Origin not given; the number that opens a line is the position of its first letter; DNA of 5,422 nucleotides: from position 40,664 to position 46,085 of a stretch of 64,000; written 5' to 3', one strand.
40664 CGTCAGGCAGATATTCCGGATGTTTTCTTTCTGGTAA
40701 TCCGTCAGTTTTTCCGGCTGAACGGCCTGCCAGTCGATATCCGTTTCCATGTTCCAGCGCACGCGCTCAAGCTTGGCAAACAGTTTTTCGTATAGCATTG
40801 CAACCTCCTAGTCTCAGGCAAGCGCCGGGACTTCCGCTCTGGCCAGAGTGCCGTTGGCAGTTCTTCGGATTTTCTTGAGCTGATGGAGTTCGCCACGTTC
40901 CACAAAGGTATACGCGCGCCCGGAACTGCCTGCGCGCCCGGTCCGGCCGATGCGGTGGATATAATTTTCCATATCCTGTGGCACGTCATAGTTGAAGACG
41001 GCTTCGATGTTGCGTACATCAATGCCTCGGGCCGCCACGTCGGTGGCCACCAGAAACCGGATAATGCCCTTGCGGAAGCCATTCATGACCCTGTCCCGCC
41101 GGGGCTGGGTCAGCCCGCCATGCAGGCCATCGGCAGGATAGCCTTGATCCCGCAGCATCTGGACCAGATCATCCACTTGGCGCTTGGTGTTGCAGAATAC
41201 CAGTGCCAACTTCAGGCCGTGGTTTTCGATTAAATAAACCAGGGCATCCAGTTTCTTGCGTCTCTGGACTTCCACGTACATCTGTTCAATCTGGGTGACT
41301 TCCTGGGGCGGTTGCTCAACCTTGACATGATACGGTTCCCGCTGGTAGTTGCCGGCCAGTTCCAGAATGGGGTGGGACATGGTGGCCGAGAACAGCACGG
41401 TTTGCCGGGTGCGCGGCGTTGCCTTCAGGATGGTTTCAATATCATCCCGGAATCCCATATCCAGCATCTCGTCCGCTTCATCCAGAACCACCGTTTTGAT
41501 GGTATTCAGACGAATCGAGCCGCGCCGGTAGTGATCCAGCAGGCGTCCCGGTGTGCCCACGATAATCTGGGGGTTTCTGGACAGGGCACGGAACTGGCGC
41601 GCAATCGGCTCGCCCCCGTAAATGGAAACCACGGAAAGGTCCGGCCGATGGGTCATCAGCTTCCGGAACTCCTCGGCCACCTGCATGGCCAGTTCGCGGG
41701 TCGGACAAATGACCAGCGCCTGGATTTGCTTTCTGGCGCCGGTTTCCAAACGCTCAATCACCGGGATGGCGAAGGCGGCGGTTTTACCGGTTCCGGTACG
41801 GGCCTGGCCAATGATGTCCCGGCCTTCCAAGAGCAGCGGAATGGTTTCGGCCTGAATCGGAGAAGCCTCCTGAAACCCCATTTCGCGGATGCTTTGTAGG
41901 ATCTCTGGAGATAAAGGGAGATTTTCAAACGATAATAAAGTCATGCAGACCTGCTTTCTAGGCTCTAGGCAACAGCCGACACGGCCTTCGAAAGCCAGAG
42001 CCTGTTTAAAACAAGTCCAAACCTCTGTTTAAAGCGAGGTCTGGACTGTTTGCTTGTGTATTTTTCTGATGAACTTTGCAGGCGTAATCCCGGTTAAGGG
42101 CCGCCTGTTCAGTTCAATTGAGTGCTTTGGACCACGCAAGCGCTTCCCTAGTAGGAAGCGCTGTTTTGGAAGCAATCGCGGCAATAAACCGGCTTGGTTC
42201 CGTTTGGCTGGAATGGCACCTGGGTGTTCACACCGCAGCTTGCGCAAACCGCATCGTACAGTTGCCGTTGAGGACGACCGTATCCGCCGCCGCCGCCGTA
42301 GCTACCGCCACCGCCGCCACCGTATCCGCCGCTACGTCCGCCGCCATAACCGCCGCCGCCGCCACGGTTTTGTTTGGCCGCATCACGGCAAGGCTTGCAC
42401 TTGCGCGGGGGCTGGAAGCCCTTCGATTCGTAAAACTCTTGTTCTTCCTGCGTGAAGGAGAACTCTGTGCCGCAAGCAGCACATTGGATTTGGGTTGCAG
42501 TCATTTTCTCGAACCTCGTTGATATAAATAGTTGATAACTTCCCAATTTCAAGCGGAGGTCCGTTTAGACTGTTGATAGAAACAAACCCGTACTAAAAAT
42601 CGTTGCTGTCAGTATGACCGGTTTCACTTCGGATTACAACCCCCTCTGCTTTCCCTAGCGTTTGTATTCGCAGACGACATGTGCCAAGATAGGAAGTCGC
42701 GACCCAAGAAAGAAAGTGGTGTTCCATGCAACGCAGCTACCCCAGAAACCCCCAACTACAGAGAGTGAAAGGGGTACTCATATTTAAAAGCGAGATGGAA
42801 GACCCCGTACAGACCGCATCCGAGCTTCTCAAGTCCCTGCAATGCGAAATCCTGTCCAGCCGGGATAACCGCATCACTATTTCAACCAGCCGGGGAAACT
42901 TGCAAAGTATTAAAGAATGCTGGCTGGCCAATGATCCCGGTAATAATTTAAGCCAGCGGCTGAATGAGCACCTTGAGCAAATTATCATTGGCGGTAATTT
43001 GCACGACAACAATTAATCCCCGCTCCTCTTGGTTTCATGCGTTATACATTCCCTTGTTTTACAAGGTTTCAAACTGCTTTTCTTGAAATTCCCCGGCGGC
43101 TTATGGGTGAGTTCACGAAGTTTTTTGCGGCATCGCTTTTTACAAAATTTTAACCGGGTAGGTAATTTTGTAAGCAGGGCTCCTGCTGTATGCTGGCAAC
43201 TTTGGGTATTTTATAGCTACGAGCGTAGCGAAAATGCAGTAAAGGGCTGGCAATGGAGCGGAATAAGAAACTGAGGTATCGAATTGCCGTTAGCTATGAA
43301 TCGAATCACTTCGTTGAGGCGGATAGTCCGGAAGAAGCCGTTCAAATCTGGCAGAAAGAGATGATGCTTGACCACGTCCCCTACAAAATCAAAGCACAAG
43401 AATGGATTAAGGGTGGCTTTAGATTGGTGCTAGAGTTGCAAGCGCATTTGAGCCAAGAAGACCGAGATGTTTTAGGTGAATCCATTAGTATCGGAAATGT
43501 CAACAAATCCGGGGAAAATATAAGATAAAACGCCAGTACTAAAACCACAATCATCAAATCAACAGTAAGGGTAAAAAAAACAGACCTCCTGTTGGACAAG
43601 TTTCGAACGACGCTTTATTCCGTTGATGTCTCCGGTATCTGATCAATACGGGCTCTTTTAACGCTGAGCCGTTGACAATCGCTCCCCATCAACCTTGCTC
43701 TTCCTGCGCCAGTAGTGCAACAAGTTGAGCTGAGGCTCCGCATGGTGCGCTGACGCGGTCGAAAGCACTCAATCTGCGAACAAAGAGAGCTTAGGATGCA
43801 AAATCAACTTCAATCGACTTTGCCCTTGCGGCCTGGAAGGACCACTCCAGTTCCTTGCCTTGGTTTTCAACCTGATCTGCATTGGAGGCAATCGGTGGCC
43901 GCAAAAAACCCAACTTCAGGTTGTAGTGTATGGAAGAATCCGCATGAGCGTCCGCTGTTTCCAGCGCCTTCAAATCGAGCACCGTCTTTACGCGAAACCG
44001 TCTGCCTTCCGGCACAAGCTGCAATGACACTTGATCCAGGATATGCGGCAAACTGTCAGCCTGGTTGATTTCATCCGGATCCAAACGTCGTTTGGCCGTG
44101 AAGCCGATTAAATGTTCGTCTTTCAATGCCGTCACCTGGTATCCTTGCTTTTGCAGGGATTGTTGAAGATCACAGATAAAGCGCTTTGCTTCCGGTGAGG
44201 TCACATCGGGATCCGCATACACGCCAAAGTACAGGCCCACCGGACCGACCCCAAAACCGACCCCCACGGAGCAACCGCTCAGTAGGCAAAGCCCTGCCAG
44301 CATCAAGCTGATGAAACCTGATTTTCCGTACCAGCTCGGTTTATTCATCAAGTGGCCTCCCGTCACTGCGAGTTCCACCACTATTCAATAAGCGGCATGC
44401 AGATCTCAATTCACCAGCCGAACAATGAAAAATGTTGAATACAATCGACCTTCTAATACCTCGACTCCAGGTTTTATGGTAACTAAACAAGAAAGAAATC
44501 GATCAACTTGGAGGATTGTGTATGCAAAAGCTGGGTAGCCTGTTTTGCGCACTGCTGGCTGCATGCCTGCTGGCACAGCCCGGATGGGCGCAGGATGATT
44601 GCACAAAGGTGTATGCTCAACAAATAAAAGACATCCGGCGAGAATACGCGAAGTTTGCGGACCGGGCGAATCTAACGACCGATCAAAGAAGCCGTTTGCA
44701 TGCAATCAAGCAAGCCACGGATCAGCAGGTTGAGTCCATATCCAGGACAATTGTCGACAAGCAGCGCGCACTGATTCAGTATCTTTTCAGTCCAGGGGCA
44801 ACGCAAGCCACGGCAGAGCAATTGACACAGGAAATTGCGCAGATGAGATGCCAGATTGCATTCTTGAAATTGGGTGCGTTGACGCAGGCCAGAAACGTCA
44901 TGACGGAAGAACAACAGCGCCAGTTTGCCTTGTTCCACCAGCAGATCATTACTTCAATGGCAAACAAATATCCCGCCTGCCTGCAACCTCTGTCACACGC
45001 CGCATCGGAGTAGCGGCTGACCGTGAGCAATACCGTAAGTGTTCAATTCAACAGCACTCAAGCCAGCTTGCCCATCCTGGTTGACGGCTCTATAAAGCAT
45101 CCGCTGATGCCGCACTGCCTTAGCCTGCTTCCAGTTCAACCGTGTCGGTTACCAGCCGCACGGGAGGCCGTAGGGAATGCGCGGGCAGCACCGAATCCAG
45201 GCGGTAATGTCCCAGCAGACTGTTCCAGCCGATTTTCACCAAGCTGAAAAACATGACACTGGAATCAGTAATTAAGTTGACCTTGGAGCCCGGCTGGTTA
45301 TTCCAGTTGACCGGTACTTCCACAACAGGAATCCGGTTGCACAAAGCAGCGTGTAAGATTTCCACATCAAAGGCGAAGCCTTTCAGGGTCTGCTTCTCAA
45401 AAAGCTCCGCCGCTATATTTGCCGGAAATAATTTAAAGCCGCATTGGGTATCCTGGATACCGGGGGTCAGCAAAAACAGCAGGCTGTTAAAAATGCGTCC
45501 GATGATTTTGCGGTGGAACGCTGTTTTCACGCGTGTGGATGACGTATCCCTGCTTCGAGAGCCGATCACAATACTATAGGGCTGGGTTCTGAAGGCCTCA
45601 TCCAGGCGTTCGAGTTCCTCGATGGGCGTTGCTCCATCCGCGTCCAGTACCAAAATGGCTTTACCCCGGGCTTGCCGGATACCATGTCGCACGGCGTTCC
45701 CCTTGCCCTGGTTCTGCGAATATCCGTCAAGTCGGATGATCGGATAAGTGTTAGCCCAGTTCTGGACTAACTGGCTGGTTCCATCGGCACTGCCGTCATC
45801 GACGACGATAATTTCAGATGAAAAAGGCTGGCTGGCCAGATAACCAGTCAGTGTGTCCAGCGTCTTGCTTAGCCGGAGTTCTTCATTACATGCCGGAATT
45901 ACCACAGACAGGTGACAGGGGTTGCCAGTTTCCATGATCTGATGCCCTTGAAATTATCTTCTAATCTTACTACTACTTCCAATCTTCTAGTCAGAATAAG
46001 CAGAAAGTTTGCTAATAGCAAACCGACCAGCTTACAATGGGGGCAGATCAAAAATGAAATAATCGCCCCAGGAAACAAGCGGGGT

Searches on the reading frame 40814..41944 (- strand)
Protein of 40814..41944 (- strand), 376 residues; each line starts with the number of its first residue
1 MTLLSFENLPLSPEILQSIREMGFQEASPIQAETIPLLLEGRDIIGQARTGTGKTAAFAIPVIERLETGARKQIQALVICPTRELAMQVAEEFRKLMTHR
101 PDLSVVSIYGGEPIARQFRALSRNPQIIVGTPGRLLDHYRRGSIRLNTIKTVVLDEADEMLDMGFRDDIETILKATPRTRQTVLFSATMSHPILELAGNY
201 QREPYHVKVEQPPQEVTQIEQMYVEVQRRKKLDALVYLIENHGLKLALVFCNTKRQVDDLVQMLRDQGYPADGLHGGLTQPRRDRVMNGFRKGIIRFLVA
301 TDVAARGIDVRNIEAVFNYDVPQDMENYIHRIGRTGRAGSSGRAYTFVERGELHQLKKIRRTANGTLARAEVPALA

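Call 70: search_protein_families(library=pfam, proteins=[window:40814-41944:-], max_evalue=0.001)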
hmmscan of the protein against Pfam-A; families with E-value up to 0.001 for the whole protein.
window:40814-41944:- (376 aa): 3 families
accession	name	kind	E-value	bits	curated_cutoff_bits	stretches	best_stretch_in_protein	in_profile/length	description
PF00270.35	DEAD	-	4.2e-54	183.2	26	1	28-193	1-164/167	DEAD/DEAH box helicase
PF00271.37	Helicase_C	-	5.7e-34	117.1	23.5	1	231-339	2-110/110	Helicase conserved C-terminal domain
PF04851.21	ResIII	-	1.1e-07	32.4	22.5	1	44-189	26-162/164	Type III restriction enzyme, res subunit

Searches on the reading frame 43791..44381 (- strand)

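Call 70: search_protein_families(library=pfam, proteins=[window:43791-44381:-], max_evalue=0.001)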
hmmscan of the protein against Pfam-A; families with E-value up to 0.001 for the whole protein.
window:43791-44381:- (196 aa): 1 family
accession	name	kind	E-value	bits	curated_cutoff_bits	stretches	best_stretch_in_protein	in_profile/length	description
PF21946.1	LppM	-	0.00058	20.6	27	1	66-191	35-148/153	LppM domain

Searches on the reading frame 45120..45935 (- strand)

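Call 70: search_protein_families(library=pfam, proteins=[window:45120-45935:-], max_evalue=0.001)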
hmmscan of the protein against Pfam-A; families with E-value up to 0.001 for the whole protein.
window:45120-45935:- (271 aa): 3 families
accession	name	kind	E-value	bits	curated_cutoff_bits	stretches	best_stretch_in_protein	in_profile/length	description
PF00535.33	Glycos_transf_2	-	3.6e-29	102.3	23.3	1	10-173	1-162/168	Glycosyl transferase family 2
PF13641.12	Glyco_tranf_2_3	-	2.8e-09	37.8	27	1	9-130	3-126/230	Glycosyltransferase like family 2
PF13704.12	Glyco_tranf_2_4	-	0.00015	22.6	27.5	1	39-100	19-81/98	Glycosyl transferase family 2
